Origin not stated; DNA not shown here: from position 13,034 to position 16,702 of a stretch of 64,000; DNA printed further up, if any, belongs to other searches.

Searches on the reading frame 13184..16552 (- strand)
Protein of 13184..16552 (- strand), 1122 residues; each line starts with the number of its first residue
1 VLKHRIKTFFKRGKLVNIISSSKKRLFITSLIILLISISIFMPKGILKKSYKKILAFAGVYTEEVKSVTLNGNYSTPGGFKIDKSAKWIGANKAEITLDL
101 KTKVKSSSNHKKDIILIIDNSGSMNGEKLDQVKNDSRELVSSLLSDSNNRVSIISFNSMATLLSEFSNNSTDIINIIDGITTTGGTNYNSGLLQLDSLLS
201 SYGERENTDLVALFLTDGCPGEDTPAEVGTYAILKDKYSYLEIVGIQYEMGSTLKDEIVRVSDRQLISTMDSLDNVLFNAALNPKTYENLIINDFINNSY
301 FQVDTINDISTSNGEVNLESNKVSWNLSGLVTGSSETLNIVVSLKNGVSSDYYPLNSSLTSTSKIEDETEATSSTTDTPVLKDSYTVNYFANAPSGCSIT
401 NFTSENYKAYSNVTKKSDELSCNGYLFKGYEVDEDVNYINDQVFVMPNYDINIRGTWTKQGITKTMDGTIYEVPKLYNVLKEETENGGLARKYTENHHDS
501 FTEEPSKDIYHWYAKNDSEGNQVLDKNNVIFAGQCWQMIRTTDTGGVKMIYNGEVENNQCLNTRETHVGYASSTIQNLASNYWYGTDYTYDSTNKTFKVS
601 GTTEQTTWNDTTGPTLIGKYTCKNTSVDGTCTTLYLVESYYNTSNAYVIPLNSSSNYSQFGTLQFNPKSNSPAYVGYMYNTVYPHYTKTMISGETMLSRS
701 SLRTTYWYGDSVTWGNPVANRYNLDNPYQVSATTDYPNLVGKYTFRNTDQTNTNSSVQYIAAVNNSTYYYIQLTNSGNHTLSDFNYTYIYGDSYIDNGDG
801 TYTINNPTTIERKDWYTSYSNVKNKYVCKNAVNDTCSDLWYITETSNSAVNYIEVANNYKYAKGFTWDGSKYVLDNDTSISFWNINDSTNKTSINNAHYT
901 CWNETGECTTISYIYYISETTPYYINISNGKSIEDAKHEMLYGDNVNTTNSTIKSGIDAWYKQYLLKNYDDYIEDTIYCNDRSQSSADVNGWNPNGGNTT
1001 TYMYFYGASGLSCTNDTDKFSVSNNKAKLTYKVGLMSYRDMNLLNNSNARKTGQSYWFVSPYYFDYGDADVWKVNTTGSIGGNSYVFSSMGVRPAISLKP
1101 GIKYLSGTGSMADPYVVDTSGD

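Call 53: search_protein_families(library=pfam, proteins=[window:13184-16552:-], max_evalue=0.0001)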
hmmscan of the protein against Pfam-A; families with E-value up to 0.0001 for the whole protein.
window:13184-16552:- (1122 aa): 2 families
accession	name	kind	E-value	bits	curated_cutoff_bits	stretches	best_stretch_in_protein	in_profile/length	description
PF13519.12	VWA_2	-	4.4e-14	53.5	27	1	114-218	1-106/107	von Willebrand factor type A domain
PF00092.34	VWA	-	7.3e-14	52.8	23.8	1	113-228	1-123/174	von Willebrand factor type A domain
